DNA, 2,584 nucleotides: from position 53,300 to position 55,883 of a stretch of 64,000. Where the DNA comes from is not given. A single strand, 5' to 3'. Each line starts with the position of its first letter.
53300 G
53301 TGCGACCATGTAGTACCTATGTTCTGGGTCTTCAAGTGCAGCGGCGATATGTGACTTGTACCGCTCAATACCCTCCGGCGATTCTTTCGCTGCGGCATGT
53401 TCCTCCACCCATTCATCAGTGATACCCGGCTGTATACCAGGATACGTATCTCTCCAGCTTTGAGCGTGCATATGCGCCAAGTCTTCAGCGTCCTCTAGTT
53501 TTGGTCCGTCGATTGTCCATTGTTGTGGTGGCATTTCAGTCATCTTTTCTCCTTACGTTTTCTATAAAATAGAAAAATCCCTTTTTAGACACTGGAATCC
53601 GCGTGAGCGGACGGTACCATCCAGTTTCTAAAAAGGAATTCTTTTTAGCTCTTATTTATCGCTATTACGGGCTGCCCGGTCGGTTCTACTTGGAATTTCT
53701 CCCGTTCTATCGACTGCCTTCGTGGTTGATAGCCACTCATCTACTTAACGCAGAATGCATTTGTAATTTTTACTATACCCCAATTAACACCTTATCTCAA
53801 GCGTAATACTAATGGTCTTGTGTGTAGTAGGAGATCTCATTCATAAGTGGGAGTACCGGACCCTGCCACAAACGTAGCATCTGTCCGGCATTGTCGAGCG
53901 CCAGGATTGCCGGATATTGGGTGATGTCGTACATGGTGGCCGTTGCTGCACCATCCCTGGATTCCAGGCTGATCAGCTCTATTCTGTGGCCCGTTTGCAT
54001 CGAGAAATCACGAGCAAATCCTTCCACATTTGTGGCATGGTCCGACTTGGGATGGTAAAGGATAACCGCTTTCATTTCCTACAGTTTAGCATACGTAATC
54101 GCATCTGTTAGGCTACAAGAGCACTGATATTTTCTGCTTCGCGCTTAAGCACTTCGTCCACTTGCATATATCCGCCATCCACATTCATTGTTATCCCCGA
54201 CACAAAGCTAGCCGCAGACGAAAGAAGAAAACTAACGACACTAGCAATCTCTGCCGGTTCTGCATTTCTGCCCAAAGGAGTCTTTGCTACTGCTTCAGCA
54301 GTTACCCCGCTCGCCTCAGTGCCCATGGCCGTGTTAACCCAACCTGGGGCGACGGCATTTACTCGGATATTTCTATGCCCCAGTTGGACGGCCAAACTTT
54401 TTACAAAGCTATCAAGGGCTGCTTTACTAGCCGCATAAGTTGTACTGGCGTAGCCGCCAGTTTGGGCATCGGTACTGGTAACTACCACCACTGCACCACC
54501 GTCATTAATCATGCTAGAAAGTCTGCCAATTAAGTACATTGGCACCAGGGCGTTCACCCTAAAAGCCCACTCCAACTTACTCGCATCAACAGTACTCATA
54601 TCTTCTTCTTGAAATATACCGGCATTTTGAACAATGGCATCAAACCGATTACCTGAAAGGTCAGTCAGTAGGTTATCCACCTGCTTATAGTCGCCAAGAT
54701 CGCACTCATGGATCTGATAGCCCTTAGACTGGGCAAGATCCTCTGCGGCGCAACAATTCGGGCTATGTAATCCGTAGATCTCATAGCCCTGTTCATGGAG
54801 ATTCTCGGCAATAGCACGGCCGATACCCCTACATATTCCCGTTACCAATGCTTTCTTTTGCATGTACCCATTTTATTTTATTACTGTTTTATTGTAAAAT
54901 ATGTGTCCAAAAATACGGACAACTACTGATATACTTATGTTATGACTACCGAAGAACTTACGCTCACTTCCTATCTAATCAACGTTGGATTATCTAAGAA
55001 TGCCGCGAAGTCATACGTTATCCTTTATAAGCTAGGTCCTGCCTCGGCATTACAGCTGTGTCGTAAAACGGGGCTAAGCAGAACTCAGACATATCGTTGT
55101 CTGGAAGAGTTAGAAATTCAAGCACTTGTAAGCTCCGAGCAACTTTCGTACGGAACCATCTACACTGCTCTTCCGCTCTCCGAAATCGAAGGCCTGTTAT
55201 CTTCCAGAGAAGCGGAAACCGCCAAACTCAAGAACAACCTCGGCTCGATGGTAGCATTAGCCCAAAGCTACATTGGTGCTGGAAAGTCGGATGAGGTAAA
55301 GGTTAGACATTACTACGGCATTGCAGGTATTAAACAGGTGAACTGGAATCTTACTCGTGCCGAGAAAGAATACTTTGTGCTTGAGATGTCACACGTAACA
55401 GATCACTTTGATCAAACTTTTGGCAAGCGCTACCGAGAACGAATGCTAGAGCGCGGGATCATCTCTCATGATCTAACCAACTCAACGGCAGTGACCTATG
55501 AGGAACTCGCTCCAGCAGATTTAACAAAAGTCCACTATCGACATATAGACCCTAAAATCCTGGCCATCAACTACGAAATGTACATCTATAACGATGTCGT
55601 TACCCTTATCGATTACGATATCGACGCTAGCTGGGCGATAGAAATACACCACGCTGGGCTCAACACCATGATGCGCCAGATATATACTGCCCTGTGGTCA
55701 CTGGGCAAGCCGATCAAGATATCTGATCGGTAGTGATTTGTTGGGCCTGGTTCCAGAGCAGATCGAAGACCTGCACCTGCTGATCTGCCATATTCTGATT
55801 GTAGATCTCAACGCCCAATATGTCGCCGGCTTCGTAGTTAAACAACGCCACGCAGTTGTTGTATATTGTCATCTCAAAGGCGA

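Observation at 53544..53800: Unannotated T-box riboswitch with an Ile-compatible discriminator upstream of a GNAT-ileS operon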

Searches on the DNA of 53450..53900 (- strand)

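Call 4: search_rna_families(source=window, start=53450, end=53900, threshold=evalue, max_evalue=10, show_alignments=5)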
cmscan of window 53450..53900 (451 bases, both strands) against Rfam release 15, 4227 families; matches with E-value up to 10: 3.
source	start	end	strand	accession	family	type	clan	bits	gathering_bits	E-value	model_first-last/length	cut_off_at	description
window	53590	53764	-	RF00230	T-box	Cis-reg; leader;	-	35.6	93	2.1e-06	1-219/219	no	T-box leader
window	53553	53659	-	RF02445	SpR14_sRNA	Gene; sRNA;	-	18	50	9.6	1-80/80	no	Streptococcus sRNA SpR14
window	53572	53644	-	RF04133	MIR2646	Gene; miRNA;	-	15.5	245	0.53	1-256/256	no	MIR2646 microRNA precursor family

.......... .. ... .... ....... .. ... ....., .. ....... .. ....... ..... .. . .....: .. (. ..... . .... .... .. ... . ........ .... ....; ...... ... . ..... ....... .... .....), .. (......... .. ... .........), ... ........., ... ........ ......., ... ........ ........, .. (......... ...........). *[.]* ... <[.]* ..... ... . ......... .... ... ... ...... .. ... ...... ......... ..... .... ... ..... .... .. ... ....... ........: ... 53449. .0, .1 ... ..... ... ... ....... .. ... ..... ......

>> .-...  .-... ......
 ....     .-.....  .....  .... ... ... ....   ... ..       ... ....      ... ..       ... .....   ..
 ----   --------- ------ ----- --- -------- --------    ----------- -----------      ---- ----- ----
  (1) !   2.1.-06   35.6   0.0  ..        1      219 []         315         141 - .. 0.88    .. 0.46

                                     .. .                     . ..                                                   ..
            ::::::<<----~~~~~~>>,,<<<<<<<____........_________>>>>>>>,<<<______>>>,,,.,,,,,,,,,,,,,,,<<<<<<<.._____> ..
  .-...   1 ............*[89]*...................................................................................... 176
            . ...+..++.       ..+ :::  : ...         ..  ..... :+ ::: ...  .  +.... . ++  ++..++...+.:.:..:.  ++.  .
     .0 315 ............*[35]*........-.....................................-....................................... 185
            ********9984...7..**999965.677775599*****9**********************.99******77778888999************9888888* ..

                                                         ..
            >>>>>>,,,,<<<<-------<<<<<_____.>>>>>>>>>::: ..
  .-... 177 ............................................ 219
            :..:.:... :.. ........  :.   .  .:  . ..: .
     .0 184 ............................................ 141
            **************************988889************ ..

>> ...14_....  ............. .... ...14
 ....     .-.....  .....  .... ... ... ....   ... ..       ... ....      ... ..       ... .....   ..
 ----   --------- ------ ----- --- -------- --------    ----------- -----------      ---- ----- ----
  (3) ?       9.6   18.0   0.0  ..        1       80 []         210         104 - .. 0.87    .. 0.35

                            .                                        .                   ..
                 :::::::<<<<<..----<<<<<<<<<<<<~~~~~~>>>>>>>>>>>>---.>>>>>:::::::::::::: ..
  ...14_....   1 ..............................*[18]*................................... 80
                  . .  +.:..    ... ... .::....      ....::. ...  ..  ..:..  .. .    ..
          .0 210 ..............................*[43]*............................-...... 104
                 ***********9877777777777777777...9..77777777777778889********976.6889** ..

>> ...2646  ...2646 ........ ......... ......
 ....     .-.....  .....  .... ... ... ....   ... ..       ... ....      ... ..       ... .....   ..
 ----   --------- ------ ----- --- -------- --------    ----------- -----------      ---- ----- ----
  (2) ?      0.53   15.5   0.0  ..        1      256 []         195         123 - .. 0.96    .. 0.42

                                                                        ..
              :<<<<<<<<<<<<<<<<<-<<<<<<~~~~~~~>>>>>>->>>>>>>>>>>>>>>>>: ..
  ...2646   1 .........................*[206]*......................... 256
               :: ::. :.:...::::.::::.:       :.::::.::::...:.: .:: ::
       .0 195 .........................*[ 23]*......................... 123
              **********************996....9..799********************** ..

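Call 48: build_rna_model(alignment_id=A2, structure=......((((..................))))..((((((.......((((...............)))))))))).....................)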
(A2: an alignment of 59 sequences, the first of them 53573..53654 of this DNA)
Model R1 built from alignment A2 (59 sequences, 97 columns); structure: as given.
model positions 84; base pairs 14; branch points 1; effective number of sequences 3.28; information 0.676 bits per position. Calibrated on 0.2 Mb of random sequence (short: E-values are rough).
structure used (alignment columns):
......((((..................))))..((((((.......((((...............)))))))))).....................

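Call 49: search_with_rna_model(model_id=R1, sources=[window, L001, L002, L003, L004, L005, L006, L007, L008, L009, L010, L011, L012, L013, L014, L015, L016, L017, L018, L019, L020, L021, L022, L023, L024, L025, L026, L027, L028, L029, L030, L031, L032, L033, L034, L035, L036, L037, L038, L039, L040, L041, L042, L043, L044, L045, L046, L047, L048, L049, L050, L051, L052, L053, L054, L055, L056, L057, L058, L059, L060, L061, L062, L063, L064, L065, L066, L067, L068, L069, L070, L071, L072, L073, L074, L075, L076, L077, L078, L079, L080], max_evalue=1)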
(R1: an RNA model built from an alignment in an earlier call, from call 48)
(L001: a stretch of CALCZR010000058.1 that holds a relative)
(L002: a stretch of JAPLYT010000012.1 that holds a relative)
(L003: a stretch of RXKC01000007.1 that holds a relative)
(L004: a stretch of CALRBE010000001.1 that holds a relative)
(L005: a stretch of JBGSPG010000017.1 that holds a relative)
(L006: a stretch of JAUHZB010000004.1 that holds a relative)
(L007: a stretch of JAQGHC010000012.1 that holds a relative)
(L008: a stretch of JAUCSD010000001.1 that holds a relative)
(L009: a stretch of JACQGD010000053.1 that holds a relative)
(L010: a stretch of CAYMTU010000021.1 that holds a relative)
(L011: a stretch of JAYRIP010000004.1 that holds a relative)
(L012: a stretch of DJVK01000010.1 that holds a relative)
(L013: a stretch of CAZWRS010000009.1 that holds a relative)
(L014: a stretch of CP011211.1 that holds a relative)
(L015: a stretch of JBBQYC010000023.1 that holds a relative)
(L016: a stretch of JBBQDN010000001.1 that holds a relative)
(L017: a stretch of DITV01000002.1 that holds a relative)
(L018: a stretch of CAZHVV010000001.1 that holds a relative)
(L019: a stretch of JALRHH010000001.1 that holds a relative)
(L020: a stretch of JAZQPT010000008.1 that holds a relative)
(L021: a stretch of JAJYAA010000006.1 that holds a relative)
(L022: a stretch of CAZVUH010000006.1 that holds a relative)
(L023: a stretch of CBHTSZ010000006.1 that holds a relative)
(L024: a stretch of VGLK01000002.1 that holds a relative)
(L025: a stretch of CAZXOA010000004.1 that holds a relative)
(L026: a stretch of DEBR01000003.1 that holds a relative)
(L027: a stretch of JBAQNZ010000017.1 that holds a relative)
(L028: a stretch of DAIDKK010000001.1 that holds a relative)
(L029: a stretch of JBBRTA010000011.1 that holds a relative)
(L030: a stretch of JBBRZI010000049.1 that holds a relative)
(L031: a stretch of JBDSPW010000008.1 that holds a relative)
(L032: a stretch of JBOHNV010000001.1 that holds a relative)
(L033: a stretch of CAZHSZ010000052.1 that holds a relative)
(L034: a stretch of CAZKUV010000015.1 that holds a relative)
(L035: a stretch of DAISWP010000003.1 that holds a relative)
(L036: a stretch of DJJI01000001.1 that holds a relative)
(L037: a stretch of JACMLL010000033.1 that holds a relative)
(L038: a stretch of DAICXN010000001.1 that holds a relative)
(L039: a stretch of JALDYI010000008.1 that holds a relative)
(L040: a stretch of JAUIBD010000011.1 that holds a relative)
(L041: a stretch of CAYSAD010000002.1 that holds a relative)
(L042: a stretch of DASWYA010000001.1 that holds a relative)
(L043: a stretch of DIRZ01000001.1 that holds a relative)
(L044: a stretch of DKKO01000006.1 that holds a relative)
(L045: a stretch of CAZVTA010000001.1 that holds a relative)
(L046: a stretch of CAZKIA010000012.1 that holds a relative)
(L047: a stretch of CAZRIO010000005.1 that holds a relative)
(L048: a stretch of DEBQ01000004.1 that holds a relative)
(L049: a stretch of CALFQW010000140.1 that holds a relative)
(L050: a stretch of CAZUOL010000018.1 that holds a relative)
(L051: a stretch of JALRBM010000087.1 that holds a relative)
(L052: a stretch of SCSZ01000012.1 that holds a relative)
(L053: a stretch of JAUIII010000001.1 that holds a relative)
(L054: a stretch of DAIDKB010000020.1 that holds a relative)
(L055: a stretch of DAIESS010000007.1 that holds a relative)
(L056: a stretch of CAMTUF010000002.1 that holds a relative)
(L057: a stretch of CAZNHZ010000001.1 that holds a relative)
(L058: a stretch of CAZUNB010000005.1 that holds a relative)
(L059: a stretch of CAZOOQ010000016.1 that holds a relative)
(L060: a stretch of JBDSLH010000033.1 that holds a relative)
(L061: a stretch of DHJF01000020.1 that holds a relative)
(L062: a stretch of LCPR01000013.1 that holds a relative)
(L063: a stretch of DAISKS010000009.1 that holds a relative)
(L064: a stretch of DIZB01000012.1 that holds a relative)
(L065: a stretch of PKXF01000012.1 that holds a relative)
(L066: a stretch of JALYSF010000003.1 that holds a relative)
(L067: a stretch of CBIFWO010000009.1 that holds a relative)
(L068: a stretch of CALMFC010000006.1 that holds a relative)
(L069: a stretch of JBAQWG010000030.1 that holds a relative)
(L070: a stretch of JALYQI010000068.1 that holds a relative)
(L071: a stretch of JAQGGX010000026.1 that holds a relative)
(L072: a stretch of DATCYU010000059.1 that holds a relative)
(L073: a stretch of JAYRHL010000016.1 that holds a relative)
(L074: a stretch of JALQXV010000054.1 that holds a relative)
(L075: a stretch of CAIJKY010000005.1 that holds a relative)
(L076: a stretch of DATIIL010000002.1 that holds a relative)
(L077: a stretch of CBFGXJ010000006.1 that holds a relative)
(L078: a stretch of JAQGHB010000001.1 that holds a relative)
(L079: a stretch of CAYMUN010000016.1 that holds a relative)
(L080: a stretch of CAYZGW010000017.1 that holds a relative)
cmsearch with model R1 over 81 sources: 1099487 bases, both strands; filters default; matches with E-value up to 1: 95.
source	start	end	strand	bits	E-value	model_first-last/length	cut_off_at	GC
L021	2024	2106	+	91.1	1.7e-20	1-84/84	no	0.41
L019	5730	5813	+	90.6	2.2e-20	1-84/84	no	0.39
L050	5520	5603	+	89.3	4.9e-20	1-84/84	no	0.4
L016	5888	5971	+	89.3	5e-20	1-84/84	no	0.4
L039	5344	5427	+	88.6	7.6e-20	1-84/84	no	0.4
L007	5892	5976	+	88.5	8.1e-20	1-84/84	no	0.41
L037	5895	5977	+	88.3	9.3e-20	1-84/84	no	0.43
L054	5890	5971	+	87.7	1.3e-19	1-84/84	no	0.39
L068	5897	5979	+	87.6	1.4e-19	1-84/84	no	0.42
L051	2329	2411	+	87.2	1.9e-19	1-84/84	no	0.42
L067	5077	5161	+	86.9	2.2e-19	1-84/84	no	0.39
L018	5369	5449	+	86.8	2.4e-19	1-84/84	no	0.4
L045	5899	5982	+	86.4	3e-19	1-84/84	no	0.5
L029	5897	5979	+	86.4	3.1e-19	1-84/84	no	0.46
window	53572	53654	-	86.1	3.5e-19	1-84/84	no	0.41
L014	5248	5331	+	86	3.9e-19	1-84/84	no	0.37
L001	5894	5974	+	85.8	4.4e-19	1-84/84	no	0.42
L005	649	730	+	85.7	4.8e-19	1-84/84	no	0.4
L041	5475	5557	+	85.5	5.3e-19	1-84/84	no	0.37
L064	5893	5977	+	85.4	5.5e-19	1-84/84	no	0.38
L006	5890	5970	+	84.8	8.1e-19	1-84/84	no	0.44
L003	5541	5630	+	84.7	8.4e-19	1-84/84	no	0.43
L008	5855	5939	+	84.7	8.6e-19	1-84/84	no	0.41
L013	5899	5979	+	84.6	9e-19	1-84/84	no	0.48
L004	5903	5984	+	84.6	9.1e-19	1-84/84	no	0.39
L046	5320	5403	+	84.3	1.1e-18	1-84/84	no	0.39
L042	5899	5981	+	84.1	1.3e-18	1-84/84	no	0.45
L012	5894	5977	+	83.5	1.8e-18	1-84/84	no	0.44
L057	4717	4796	+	82.7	3e-18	1-84/84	no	0.4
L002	5891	5982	+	81.5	6.1e-18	1-84/84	no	0.42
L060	5294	5376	+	81.4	6.4e-18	1-84/84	no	0.43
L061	5366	5447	+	81.4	6.7e-18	1-84/84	no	0.44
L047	5897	5981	+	81.3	6.8e-18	1-84/84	no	0.46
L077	5347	5425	+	81.2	7.5e-18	1-84/84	no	0.49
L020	5895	5975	+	80.7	1e-17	1-84/84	no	0.42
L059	2372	2456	+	80.6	1.1e-17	1-84/84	no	0.46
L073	5901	5981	+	80.3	1.3e-17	1-84/84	no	0.48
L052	5900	5980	+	79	3e-17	1-84/84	no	0.44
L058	4591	4676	+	78.1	5.1e-17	1-84/84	no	0.4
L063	5903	5981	+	78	5.3e-17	1-84/84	no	0.43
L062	5329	5410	+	77.9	5.9e-17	1-84/84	no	0.4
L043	5880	5962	+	77.8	6.2e-17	1-84/84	no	0.41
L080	5890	5978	+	77.3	8.2e-17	1-84/84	no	0.43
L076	5360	5446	+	77.2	8.8e-17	1-84/84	no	0.48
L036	5692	5778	+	76.5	1.4e-16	1-84/84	no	0.43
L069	5895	5982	+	76.3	1.6e-16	1-84/84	no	0.36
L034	5842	5921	+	75.7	2.3e-16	1-84/84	no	0.49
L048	5698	5774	+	75.1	3.3e-16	1-84/84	no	0.44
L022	5143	5233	+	74.7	4.2e-16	1-84/84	no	0.45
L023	5901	5977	+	74.4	5.1e-16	1-84/84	no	0.43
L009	5350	5430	+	74.3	5.5e-16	1-84/84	no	0.4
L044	5896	5977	+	73.1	1.1e-15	1-84/84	no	0.39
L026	5698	5774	+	72.6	1.5e-15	1-84/84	no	0.47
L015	3242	3322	+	72.5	1.6e-15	1-84/84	no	0.56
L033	628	712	+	71.3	3.5e-15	1-84/84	no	0.47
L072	2921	3003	+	71.2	3.6e-15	1-84/84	no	0.47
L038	5892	5978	+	70.8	4.8e-15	1-84/84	no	0.48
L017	5897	5974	+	69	1.5e-14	1-84/84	no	0.45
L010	5893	5974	+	67.6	3.5e-14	1-84/84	no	0.48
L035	4781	4863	+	67.6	3.5e-14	1-84/84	no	0.51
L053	5651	5731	+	66.8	5.4e-14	1-84/84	no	0.46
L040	5650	5731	+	66.5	6.7e-14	1-84/84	no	0.48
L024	5843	5966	+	66.2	7.9e-14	1-84/84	no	0.49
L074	5858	5954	+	65.4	1.3e-13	1-84/84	no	0.38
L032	5894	5969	+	65.3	1.4e-13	1-84/84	no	0.47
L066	5905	5985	+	64.6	2.2e-13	1-84/84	no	0.46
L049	5166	5249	+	64.3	2.6e-13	1-84/84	no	0.43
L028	5876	5975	+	61.7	1.3e-12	1-84/84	no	0.42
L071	4908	4996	+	61.1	1.9e-12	1-84/84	no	0.45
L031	5891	5978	+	60.5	2.8e-12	1-84/84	no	0.45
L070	5909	5982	+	60.5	2.8e-12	1-84/84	no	0.51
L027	5363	5435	+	59.3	5.7e-12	1-84/84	no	0.48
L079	5879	5960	+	59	7e-12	1-84/84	no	0.52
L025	5907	5979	+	58.3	1.1e-11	1-84/84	no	0.52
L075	5290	5404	+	53.1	2.7e-10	1-84/84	no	0.42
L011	5859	5971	+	51.3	8.1e-10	1-84/84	no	0.5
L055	5880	5967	+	50.4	1.4e-09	1-84/84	no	0.45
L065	5354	5436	+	48.5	4.7e-09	1-84/84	no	0.48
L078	517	583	+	35.9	1.1e-05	1-84/84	no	0.46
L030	1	46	+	35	2e-05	39-84/84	5'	0.52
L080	5905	5984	-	25.1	0.0091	1-84/84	no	0.4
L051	2339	2420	-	22.4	0.047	1-84/84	no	0.38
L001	5905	5981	-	20.3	0.17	1-84/84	no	0.42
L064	5904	5984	-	19.5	0.28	1-84/84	no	0.36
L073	5912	5988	-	19.3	0.32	1-84/84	no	0.44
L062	5340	5417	-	19.2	0.35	1-84/84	no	0.4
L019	5740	5824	-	19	0.39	1-84/84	no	0.4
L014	5259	5338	-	19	0.4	1-84/84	no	0.34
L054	5900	5978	-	18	0.72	1-84/84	no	0.37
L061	5377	5455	-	18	0.74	1-84/84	no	0.41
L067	5087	5167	-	17.7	0.85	1-84/84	no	0.37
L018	5380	5457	-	17.7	0.86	1-84/84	no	0.37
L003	5552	5637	-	17.6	0.9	1-84/84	no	0.43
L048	5706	5780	-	17.6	0.94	1-84/84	no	0.44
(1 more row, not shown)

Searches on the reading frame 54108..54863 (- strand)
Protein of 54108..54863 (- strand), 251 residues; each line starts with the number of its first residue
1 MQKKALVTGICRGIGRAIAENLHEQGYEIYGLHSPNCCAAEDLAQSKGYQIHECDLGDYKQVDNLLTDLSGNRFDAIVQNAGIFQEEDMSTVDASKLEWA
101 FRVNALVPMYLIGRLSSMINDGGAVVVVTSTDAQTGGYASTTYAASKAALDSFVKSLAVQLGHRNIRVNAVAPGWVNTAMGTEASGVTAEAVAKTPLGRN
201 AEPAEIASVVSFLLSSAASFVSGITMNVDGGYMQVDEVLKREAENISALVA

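Call 11: search_protein_families(library=pfam, proteins=[window:54108-54863:-])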
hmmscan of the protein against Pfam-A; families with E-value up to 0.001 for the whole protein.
window:54108-54863:- (251 aa): 5 families
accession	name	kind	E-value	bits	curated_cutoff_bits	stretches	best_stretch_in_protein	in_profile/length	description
PF13561.12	adh_short_C2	-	3.2e-52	177.9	27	1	9-232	1-235/236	Enoyl-(Acyl carrier protein) reductase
PF00106.31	adh_short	-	9.7e-35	120.3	26.6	1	3-183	1-189/195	short chain dehydrogenase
PF08659.16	KR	-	3.2e-10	40.7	22.6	1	6-158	4-164/180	KR domain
PF01370.27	Epimerase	-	4e-09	36.7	20.9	1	5-161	1-160/240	NAD dependent epimerase/dehydratase family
PF16363.11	GDP_Man_Dehyd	-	8.8e-05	22.5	27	0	6-69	1-74/332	GDP-mannose 4,6 dehydratase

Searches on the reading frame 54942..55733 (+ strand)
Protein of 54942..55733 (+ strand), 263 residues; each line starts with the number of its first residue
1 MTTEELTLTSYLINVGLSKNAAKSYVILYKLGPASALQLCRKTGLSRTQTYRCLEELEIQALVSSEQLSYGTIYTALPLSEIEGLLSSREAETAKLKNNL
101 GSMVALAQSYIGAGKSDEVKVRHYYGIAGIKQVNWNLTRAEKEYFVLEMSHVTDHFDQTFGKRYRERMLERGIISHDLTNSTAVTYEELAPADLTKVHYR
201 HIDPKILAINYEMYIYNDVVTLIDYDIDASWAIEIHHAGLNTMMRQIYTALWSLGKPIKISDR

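Call 11: search_protein_families(library=pfam, proteins=[window:54942-55733:+])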
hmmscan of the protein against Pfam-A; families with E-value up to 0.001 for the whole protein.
window:54942-55733:+ (263 aa): 1 family
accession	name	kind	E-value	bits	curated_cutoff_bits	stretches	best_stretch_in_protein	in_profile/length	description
PF01978.25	TrmB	-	1.3e-08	35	25.6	1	14-79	3-67/68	Sugar-specific transcriptional regulator TrmB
